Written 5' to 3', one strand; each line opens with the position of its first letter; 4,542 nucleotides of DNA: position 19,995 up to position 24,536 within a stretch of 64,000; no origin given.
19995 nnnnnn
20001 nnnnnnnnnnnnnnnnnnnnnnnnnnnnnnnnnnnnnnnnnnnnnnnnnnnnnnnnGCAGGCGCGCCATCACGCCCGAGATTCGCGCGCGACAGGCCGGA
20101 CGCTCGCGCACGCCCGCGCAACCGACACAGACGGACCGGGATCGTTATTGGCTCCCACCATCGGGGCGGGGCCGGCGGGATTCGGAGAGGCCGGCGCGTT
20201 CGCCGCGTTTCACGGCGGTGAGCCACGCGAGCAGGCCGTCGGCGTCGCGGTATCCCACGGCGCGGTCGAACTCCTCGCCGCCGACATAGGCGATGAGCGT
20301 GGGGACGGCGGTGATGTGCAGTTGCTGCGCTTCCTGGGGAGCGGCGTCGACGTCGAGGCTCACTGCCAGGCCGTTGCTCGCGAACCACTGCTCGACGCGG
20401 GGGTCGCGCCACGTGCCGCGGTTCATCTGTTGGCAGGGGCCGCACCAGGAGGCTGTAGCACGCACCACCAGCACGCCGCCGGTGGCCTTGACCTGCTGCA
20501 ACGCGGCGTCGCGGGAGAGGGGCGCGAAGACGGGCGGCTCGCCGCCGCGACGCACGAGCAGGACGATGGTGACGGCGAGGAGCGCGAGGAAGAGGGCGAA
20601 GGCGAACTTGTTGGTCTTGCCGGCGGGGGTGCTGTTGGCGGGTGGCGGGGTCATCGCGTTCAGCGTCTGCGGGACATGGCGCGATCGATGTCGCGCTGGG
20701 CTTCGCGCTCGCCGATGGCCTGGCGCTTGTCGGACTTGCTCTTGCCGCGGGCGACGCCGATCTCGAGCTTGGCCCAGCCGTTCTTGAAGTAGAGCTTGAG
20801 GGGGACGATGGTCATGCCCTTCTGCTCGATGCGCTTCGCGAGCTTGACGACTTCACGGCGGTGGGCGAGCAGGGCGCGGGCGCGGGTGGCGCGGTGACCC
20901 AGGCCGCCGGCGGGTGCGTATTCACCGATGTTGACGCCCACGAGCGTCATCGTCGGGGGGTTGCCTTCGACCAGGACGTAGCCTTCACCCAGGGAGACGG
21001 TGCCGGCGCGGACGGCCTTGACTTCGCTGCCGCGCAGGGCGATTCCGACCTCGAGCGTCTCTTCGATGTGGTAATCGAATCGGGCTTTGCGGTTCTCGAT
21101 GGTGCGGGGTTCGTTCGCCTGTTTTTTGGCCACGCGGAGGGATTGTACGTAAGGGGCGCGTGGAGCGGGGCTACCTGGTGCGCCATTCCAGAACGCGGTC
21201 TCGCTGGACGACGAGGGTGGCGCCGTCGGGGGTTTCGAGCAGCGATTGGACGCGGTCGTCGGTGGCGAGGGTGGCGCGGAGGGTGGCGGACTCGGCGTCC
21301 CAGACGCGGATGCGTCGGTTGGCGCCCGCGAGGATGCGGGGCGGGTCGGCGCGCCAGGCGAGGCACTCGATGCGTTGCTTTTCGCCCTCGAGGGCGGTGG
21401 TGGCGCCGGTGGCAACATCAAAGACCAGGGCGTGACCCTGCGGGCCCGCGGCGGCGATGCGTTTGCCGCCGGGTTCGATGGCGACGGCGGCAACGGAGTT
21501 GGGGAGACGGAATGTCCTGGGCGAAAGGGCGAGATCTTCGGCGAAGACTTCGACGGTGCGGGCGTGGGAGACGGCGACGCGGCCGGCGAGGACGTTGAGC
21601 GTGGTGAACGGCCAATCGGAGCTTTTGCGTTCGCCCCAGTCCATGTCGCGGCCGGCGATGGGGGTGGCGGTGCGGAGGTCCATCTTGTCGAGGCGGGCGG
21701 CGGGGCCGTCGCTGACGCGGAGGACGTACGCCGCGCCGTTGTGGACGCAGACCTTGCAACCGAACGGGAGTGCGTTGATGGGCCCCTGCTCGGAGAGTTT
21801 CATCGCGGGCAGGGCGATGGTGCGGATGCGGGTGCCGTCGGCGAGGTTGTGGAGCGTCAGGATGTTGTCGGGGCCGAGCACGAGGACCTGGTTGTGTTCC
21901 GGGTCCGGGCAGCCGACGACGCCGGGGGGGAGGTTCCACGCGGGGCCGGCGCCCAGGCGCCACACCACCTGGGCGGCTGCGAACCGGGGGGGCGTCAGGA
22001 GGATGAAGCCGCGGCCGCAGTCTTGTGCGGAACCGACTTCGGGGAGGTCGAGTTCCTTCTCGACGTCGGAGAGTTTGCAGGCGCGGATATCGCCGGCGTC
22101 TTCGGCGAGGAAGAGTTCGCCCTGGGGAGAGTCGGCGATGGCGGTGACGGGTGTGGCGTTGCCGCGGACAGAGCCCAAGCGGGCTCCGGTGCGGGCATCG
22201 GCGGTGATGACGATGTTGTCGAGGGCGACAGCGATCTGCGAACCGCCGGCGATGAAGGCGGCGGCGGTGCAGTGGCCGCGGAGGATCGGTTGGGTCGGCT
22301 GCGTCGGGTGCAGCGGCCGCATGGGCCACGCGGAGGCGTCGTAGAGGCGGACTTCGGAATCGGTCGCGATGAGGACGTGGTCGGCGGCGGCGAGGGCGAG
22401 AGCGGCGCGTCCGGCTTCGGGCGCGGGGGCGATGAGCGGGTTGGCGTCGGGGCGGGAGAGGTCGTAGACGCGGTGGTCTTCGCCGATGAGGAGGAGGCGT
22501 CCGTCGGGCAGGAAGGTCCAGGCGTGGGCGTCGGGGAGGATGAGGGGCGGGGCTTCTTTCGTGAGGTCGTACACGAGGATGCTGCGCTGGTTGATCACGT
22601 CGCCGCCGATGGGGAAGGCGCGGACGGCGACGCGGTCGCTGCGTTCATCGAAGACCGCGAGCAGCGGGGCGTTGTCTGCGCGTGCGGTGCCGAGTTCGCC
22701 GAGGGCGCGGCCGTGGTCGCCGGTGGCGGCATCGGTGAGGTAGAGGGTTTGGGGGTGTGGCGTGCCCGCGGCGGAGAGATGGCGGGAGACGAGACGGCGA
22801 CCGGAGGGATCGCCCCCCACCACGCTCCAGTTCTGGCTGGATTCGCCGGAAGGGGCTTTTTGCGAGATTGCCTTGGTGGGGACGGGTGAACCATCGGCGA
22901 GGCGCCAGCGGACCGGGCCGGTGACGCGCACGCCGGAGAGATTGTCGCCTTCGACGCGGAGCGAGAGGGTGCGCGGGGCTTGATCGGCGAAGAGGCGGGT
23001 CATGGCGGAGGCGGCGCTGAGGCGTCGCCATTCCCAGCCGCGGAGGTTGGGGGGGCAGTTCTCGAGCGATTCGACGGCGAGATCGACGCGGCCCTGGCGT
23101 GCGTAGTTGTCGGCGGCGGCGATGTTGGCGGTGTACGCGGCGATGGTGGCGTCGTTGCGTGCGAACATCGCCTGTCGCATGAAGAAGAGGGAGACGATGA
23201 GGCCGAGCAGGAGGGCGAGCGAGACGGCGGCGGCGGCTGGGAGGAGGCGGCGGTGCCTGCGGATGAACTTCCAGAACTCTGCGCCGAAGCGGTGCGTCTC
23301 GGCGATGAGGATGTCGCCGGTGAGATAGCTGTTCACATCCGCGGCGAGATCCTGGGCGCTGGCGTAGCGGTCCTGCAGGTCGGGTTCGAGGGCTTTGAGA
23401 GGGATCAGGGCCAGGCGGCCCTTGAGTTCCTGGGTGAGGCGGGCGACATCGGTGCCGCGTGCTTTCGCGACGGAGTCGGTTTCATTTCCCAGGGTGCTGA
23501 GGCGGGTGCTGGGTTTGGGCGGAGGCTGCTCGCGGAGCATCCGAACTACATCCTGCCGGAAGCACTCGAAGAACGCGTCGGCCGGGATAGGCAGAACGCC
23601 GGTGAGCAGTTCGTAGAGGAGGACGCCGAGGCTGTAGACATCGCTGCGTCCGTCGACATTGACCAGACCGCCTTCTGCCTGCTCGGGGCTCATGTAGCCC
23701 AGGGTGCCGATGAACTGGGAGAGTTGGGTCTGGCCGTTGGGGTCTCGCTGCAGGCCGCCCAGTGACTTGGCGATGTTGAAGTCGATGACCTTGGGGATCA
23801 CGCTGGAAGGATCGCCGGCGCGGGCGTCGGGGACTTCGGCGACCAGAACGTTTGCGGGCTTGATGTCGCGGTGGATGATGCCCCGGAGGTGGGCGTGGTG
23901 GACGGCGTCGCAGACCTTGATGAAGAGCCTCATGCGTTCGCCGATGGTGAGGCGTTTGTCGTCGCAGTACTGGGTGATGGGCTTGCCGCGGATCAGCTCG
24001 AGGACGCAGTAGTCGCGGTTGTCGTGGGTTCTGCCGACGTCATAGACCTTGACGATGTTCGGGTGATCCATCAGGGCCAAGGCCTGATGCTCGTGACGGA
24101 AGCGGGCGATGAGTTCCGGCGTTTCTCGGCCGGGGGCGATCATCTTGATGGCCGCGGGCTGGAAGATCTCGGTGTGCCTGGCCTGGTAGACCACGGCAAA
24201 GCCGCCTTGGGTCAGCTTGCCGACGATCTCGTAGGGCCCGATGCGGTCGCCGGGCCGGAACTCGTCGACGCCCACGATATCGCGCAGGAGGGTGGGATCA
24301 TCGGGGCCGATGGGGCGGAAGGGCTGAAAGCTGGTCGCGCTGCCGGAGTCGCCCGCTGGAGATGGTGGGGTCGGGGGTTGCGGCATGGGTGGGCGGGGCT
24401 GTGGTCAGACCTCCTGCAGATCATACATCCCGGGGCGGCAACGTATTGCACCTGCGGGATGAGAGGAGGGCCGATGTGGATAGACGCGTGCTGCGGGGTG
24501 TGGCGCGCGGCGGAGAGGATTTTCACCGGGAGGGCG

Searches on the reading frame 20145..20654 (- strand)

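Call 37: search_protein_families(library=pfam, max_evalue=0.00001, proteins=[window:20145-20654:-])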
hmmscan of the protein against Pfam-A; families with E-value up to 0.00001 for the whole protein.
window:20145-20654:- (169 aa): 3 families
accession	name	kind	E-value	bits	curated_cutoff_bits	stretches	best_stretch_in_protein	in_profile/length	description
PF00085.26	Thioredoxin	-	3.6e-12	46.6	23.5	1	53-146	12-102/103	Thioredoxin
PF13899.12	Thioredoxin_7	-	3.9e-10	40.2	27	1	49-120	7-78/83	Thioredoxin-like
PF13098.12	Thioredoxin_2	-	4.2e-09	37.1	27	1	57-145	3-104/104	Thioredoxin-like domain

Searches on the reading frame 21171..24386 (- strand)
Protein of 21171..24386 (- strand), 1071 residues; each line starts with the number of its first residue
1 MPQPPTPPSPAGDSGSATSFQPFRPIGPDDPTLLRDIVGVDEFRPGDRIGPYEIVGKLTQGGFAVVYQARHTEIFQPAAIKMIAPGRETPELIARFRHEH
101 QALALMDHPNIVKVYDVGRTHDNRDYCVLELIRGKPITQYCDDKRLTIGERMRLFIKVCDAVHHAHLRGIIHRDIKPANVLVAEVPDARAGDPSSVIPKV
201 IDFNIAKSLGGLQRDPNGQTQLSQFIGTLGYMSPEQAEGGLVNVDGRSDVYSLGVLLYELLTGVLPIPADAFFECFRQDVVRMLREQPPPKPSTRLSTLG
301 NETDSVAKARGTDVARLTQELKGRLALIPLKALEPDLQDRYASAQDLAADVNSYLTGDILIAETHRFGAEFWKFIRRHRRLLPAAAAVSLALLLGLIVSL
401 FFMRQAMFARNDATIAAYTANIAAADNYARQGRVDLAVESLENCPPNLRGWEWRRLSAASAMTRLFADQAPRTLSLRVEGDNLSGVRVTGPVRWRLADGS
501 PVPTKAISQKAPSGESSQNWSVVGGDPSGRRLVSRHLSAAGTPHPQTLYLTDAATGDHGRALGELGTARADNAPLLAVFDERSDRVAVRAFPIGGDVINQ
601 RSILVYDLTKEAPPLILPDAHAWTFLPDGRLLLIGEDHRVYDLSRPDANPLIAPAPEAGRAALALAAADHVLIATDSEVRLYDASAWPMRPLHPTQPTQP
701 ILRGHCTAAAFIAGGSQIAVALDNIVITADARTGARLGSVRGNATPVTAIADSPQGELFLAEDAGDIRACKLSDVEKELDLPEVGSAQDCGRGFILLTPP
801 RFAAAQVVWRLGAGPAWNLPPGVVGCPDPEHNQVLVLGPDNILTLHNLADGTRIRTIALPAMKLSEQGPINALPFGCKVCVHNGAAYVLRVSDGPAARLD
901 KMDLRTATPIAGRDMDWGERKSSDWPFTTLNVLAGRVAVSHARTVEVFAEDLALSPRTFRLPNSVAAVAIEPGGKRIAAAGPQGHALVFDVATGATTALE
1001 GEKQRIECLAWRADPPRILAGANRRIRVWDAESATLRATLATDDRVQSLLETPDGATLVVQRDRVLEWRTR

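Call 89: search_protein_families(library=pfam, max_evalue=0.00001, proteins=[window:21171-24386:-])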
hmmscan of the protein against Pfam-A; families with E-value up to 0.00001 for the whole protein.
window:21171-24386:- (1071 aa): 7 families
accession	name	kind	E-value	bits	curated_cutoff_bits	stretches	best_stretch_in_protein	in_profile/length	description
PF00069.31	Pkinase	-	2.8e-38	132.3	31.7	1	52-271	1-201/263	Protein kinase domain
PF07714.23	PK_Tyr_Ser-Thr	-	1.8e-23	83.6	23.1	1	55-270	4-208/258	Protein tyrosine and serine/threonine kinase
PF25174.1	Beta-prop_THOC3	-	8.8e-14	51.6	305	1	964-1061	4-106/272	THOC3 beta-propeller domain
PF23414.1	Beta-prop_EML_2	-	7.7e-08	32.5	90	0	938-1020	15-98/266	Echinoderm microtubule-associated protein second beta-propeller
PF25173.1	Beta-prop_WDR3_1st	-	1.7e-07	31.6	154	0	963-1056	30-126/184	WDR3 first beta-propeller domain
PF00400.38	WD40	-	4.6e-07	30.6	27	0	999-1030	7-39/39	WD domain, G-beta repeat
PF24807.1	WD40_CDC20-Fz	-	2.9e-06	27.2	200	0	963-1057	52-149/292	CDC20/Fizzy WD40 domain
